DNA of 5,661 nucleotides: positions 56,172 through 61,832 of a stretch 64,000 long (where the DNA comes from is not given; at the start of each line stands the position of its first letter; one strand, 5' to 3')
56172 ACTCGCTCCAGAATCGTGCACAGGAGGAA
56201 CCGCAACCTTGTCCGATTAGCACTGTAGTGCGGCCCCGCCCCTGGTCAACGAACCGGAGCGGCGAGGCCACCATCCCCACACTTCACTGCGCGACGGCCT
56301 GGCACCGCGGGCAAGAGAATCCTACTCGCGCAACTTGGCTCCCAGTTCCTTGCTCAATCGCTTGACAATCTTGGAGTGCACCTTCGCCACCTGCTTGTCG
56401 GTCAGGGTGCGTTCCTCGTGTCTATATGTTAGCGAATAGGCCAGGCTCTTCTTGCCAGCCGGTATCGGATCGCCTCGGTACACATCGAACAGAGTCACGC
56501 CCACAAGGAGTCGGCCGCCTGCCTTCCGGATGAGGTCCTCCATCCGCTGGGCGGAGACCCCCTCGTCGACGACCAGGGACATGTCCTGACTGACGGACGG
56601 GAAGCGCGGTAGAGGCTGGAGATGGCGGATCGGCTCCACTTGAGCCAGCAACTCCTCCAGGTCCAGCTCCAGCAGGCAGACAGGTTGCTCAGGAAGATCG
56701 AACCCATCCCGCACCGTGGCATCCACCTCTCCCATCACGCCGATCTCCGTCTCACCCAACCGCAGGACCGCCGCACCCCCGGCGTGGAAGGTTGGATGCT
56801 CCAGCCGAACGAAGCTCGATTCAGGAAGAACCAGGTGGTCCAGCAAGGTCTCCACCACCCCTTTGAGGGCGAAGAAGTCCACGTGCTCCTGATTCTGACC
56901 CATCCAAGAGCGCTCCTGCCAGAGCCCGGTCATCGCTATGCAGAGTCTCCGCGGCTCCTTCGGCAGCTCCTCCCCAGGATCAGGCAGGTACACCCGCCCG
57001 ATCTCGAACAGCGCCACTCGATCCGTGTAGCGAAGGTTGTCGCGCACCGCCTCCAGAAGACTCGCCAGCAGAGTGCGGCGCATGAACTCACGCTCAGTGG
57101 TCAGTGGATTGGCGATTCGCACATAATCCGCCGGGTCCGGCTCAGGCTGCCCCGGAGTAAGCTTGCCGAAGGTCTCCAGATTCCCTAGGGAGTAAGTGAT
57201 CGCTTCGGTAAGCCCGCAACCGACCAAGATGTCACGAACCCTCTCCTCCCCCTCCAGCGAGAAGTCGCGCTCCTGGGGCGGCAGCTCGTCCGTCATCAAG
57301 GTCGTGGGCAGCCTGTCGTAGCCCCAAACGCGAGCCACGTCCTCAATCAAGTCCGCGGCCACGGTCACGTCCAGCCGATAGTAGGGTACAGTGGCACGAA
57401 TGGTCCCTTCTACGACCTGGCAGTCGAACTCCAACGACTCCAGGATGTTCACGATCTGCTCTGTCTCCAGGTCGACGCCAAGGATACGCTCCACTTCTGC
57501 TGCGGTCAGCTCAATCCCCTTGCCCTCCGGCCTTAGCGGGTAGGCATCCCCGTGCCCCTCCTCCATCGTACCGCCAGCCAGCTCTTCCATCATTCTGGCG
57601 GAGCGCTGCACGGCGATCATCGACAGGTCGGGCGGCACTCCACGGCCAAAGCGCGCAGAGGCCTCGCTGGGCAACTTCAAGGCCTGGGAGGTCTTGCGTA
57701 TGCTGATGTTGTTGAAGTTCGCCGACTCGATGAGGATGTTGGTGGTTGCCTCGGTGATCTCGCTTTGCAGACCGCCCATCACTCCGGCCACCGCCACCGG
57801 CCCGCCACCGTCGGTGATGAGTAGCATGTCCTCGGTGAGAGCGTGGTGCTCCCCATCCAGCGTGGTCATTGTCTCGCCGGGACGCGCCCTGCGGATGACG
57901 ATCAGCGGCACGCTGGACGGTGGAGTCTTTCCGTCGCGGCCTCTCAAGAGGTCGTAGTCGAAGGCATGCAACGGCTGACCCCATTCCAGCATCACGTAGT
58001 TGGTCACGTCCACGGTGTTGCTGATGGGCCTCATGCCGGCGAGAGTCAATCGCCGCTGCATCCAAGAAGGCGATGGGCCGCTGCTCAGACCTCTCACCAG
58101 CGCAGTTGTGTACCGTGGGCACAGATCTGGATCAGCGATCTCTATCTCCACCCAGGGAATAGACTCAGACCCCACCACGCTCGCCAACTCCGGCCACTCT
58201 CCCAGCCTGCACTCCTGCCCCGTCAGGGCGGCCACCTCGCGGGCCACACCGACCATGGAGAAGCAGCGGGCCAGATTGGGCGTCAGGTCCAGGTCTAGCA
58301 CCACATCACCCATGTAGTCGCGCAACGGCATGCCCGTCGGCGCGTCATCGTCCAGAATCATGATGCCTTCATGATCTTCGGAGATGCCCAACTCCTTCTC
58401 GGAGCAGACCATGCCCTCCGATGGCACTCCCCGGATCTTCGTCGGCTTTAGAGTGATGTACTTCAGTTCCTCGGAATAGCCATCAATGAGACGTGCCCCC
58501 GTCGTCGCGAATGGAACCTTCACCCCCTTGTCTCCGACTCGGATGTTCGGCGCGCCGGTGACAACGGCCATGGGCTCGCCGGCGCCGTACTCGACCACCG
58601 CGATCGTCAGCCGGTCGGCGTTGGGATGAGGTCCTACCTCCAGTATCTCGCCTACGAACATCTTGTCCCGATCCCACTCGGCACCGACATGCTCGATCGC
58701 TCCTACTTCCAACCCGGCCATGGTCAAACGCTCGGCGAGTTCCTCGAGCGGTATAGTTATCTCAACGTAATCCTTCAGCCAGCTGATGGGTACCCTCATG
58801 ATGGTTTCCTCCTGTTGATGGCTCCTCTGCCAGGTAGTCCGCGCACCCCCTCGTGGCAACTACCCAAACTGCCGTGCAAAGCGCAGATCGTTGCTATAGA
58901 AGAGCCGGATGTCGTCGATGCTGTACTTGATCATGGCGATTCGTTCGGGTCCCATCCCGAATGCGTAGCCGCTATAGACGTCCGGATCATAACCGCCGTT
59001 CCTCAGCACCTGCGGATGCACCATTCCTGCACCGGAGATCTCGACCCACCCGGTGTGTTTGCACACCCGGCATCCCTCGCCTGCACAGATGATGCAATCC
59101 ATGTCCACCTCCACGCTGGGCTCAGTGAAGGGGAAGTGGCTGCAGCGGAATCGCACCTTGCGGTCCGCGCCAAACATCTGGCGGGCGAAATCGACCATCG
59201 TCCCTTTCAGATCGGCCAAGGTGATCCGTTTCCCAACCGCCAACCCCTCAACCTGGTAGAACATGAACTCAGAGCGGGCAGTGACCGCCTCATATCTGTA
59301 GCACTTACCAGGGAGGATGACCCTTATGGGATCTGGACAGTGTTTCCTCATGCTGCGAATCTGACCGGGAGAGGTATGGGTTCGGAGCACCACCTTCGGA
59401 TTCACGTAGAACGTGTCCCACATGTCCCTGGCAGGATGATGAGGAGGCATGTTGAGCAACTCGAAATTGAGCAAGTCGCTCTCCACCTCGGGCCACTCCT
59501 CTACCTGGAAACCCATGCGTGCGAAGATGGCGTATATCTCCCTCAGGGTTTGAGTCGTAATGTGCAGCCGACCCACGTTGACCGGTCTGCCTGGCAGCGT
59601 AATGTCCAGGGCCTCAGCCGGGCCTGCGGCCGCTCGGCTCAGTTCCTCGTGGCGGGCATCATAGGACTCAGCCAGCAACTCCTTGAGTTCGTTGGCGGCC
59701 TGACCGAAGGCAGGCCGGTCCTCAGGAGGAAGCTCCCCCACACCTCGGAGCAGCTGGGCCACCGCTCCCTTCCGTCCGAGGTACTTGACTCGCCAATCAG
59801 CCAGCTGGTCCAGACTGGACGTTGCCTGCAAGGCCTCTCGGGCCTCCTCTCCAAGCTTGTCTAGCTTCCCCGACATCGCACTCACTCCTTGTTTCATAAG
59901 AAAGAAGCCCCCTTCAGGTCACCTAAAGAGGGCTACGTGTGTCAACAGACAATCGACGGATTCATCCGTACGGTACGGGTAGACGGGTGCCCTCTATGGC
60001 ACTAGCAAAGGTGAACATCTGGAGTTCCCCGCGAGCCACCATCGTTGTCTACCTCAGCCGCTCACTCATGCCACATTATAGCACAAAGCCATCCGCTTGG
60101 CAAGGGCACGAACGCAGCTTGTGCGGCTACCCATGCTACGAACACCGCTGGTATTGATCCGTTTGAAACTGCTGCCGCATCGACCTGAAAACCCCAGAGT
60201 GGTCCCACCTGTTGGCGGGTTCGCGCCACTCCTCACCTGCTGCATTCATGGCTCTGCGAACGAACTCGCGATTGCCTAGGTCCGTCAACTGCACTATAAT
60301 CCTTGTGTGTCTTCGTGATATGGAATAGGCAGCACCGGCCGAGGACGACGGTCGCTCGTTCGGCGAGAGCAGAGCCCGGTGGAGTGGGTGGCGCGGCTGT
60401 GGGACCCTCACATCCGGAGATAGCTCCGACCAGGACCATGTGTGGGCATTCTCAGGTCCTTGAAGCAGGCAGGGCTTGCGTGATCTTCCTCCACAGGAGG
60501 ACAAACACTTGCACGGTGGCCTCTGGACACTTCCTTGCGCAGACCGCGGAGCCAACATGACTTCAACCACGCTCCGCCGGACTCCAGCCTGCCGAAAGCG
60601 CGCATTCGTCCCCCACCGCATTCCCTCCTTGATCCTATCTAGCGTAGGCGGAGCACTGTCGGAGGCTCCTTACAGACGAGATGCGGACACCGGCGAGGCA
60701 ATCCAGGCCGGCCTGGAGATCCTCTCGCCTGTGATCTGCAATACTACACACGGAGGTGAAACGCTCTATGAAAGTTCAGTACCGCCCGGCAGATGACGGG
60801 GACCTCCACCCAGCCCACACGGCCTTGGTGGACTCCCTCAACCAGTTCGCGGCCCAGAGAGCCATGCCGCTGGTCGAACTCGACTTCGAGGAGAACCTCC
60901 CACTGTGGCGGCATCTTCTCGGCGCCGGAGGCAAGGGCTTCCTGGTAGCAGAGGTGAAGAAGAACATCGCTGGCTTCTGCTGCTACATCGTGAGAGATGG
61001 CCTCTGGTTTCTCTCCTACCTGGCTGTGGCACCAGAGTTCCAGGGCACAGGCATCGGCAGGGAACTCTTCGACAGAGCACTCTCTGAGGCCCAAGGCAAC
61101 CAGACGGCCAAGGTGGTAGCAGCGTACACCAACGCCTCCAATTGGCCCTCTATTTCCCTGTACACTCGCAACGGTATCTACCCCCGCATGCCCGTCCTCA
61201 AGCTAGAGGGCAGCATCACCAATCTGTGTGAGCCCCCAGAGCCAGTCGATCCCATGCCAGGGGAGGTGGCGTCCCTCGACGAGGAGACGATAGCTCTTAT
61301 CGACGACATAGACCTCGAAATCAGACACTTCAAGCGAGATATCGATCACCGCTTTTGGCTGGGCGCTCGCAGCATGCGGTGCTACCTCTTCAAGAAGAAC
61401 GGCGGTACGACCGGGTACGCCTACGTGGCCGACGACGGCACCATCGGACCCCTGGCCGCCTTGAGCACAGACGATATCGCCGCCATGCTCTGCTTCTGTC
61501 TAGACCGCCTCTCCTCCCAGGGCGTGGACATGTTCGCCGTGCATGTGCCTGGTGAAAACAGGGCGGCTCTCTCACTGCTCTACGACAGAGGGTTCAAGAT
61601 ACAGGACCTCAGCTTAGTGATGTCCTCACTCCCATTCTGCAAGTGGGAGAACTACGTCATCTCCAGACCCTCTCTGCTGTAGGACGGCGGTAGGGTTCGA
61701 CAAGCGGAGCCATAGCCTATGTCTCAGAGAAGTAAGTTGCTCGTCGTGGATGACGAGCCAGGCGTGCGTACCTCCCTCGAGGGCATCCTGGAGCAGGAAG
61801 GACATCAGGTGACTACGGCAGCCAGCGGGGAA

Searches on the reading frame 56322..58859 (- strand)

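Call 31: search_protein_families(library=pfam, proteins=[window:56322-58859:-], max_evalue=0.0001)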
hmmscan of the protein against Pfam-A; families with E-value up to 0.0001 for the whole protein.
window:56322-58859:- (845 aa): 5 families
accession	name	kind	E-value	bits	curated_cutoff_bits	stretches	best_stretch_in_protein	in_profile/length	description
PF03483.22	B3_4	-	5.6e-63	212.1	29.3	1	247-429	2-174/174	B3/4 domain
PF17759.6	tRNA_synthFbeta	-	4.1e-58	196.8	22.4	1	517-734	1-214/214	Phenylalanyl tRNA synthetase beta chain CLM domain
PF03147.19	FDX-ACB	-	1.8e-32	112.1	31.1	1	751-844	1-94/94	Ferredoxin-fold anticodon binding domain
PF03484.21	B5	-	1e-20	74.1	28.6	1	449-514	1-67/67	tRNA synthetase B5 domain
PF01588.26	tRNA_bind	-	7.7e-16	58.4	27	1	68-177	2-95/96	Putative tRNA binding domain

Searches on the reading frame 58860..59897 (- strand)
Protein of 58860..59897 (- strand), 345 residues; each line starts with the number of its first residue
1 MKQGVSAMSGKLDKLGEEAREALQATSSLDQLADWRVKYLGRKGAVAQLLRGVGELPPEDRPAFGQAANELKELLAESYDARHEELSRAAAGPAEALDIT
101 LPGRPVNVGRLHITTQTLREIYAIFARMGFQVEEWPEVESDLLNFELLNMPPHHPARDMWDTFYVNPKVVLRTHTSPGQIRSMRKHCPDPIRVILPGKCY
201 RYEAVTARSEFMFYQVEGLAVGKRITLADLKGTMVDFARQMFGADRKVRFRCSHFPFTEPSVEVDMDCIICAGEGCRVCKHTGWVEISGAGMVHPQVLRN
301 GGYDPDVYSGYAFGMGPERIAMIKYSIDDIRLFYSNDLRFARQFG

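Call 31: search_protein_families(library=pfam, proteins=[window:58860-59897:-], max_evalue=0.0001)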
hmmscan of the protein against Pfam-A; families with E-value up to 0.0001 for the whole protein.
window:58860-59897:- (345 aa): 2 families
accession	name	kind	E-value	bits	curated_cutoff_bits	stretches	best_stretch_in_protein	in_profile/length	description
PF01409.25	tRNA-synt_2d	-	1.5e-93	313.3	19.8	1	97-344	2-246/246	tRNA synthetases class II core domain (F)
PF02912.23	Phe_tRNA-synt_N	-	1.4e-21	76.7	22.3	1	27-90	1-64/69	Aminoacyl tRNA synthetase class II, N-terminal domain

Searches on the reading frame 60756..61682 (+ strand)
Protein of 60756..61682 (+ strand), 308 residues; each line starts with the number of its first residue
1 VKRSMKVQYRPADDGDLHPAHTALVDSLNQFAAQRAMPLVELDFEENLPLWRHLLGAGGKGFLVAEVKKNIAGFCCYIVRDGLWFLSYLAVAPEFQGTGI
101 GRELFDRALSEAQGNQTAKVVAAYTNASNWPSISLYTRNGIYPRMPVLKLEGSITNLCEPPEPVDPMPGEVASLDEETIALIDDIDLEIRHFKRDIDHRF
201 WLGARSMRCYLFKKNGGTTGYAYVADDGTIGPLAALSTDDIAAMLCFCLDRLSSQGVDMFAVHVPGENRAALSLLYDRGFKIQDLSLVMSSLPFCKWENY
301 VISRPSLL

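Call 31: search_protein_families(library=pfam, proteins=[window:60756-61682:+], max_evalue=0.0001)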
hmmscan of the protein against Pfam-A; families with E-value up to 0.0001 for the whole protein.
window:60756-61682:+ (308 aa): 5 families
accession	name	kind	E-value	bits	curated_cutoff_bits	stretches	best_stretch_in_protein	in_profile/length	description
PF00583.31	Acetyltransf_1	-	6.9e-15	55.8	20.7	1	43-140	16-115/116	Acetyltransferase (GNAT) family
PF13508.13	Acetyltransf_7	-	8.4e-13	49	27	1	60-140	3-81/84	Acetyltransferase (GNAT) domain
PF13673.13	Acetyltransf_10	-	1.5e-08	35.1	23.6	1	55-127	26-94/128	Acetyltransferase (GNAT) domain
PF08445.16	FR47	-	6.1e-06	26.6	22.1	1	79-138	17-74/86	FR47-like protein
PF14542.12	Acetyltransf_CG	-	1.9e-05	25.1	30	1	67-117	6-58/80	GCN5-related N-acetyl-transferase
